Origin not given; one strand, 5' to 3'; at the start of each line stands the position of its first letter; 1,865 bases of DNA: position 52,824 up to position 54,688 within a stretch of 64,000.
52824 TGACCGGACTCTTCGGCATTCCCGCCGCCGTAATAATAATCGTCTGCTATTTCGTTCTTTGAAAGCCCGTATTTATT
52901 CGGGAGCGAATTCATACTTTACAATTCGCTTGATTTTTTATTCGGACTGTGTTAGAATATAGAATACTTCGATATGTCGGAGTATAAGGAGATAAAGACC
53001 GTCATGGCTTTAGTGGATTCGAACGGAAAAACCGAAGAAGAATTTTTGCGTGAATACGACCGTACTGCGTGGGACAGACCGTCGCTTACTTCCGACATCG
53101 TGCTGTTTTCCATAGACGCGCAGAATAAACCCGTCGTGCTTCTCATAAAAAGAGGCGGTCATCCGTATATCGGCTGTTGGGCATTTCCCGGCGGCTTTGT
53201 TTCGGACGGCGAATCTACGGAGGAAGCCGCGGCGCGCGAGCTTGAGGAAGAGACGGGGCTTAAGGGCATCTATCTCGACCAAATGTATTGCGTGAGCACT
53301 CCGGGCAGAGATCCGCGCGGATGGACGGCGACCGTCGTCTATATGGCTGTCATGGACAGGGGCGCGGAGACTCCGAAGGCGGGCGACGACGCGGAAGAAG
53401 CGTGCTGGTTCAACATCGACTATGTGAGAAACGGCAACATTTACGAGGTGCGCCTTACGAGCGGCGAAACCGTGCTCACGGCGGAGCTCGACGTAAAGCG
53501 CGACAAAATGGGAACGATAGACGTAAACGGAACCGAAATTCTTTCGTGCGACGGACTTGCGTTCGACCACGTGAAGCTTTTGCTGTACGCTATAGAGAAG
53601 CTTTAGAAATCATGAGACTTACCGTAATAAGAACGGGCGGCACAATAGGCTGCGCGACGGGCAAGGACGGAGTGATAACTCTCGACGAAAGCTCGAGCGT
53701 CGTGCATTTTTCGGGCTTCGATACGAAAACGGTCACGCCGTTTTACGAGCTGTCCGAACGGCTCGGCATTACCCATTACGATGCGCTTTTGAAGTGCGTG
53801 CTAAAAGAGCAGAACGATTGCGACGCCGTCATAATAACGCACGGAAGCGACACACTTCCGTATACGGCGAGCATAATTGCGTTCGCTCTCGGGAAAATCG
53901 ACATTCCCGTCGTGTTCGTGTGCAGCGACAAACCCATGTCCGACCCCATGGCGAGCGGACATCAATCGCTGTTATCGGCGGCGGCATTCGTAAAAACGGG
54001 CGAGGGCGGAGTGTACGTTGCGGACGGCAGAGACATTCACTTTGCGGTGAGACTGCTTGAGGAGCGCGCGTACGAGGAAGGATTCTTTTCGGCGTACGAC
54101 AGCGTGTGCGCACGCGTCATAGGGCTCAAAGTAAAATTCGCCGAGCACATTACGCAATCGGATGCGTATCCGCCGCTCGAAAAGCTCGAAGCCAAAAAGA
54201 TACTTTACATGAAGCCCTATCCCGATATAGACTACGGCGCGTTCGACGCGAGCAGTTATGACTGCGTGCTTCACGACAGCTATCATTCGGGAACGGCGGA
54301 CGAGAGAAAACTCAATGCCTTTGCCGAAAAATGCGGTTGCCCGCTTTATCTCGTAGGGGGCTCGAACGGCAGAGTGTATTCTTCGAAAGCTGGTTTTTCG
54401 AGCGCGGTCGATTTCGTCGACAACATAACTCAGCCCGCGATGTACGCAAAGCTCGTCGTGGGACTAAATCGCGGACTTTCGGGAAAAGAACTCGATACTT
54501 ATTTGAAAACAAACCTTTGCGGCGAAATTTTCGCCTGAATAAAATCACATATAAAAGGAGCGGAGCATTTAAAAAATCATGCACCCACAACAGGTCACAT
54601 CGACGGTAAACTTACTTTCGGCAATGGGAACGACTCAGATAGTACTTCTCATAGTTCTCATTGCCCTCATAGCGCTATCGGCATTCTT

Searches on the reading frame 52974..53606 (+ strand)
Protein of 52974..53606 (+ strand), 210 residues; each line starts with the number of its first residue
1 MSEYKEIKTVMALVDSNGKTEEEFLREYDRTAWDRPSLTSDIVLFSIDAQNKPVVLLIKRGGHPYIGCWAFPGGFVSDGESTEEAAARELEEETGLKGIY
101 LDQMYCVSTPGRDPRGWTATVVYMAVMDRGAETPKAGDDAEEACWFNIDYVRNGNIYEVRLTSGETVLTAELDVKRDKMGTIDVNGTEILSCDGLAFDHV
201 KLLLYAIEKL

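Call 6: search_protein_families(library=pfam, proteins=[window:52974-53606:+])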
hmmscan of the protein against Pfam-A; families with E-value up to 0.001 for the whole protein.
window:52974-53606:+ (210 aa): 1 family
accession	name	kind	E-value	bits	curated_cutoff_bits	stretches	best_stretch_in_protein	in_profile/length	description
PF00293.34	NUDIX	-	2e-19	70.4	21.1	1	46-151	10-118/134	NUDIX domain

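Call 7: search_protein_families(library=ncbifam, proteins=[window:52974-53606:+])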
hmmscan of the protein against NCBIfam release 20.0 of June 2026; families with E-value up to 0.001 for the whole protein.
window:52974-53606:+ (210 aa): 23 families
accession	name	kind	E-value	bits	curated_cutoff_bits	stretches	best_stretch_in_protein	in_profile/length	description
NF050029.2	TransRepNtr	equivalog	5e-29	101.5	400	1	19-152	3-137/245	ADPR responsive transcriptional repressor NtrR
NF003786.0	PRK05379.1-2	equivalog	3.9e-13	49.3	397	1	19-158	196-342/354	bifunctional nicotinamide-nucleotide adenylyltransferase/Nudix hydroxylase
NF003788.0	PRK05379.1-5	equivalog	1e-12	48.1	354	1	20-151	192-329/351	bifunctional nicotinamide-nucleotide adenylyltransferase/Nudix hydroxylase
NF003791.0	PRK05379.2-3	equivalog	2e-12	47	409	1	20-158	181-327/340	bifunctional nicotinamide-nucleotide adenylyltransferase/Nudix hydroxylase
NF003787.0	PRK05379.1-4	equivalog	3.5e-12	46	449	1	19-149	186-322/346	bifunctional nicotinamide-nucleotide adenylyltransferase/Nudix hydroxylase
NF003785.0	PRK05379.1-1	equivalog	2.2e-10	40.3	418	1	19-169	181-337/347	bifunctional nicotinamide-nucleotide adenylyltransferase/Nudix hydroxylase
NF006530.0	PRK08999.1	equivalog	2.1e-09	36.8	245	1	51-98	16-64/315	Nudix family hydrolase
NF003790.0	PRK05379.2-2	equivalog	9.4e-09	34.8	403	1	20-148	196-329/354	bifunctional nicotinamide mononucleotide adenylyltransferase/ADP-ribose pyrophosphatase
NF001299.0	PRK00241.1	equivalog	9.6e-07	28.5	158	1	55-150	148-237/263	NAD(+) diphosphatase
TIGR02705.1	nudix_YtkD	equivalog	2e-06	27.4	154.4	1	70-97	48-75/156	RNA deprotection pyrophosphohydrolase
NF007834.0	PRK10546.1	equivalog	2.9e-06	27.1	156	1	54-98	16-61/135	pyrimidine (deoxy)nucleoside triphosphate diphosphatase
NF008044.0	PRK10776.1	equivalog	3.6e-06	26.9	148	1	66-101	30-65/130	8-oxo-dGTP diphosphatase MutT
TIGR00586.1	mutt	equivalog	8.1e-06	25.9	97.9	1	62-97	27-62/129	8-oxo-dGTP diphosphatase MutT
NF001936.0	PRK00714.1-3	equivalog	1.1e-05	25.3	118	1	55-99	25-67/155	RNA pyrophosphohydrolase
NF041652.1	Nud_hyd_Dein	equivalog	1.7e-05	25.1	200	1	55-101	27-77/152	Nudix hydrolase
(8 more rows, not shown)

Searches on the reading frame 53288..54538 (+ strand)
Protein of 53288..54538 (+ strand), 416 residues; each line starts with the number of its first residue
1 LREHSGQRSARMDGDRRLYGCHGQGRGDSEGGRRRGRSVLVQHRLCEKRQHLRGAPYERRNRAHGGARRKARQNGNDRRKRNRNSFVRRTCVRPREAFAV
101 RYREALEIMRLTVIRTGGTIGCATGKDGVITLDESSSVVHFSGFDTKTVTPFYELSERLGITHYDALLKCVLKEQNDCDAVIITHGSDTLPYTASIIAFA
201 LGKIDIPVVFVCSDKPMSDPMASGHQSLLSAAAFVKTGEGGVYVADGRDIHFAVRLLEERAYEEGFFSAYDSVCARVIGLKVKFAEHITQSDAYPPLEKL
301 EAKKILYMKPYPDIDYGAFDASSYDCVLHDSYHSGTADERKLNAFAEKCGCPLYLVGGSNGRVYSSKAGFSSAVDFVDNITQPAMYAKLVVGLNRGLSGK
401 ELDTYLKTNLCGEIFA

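Call 6: search_protein_families(library=pfam, proteins=[window:53288-54538:+])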
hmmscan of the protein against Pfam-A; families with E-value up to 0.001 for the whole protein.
window:53288-54538:+ (416 aa): 1 family
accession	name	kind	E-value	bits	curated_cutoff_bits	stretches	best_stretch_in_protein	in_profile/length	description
PF00710.25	Asparaginase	-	9.7e-24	84.4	22.5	1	110-285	1-188/193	Asparaginase, N-terminal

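Call 7: search_protein_families(library=ncbifam, proteins=[window:53288-54538:+])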
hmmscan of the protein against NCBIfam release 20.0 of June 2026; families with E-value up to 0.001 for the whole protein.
window:53288-54538:+ (416 aa): 6 families
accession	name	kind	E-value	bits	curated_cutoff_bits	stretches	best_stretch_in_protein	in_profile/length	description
TIGR00519.1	asnASE_I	subfamily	1.5e-15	57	260.5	1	111-413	4-334/337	type I asparaginase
NF003217.0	PRK04183.1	equivalog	4.5e-14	51.9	310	1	103-244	70-218/420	Glu-tRNA(Gln) amidotransferase subunit GatD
TIGR02153.1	gatD_arch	equivalog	2.1e-13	49.8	324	1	106-243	60-205/405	Glu-tRNA(Gln) amidotransferase subunit GatD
NF006998.0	PRK09461.1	equivalog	3.2e-10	39.8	376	1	112-232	7-136/337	asparaginase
TIGR00520.1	asnASE_II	subfamily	1.8e-06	27.1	314.3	1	174-232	102-159/352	type II asparaginase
NF008304.0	PRK11096.1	equivalog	1e-05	24.3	506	1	167-232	91-155/348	L-asparaginase 2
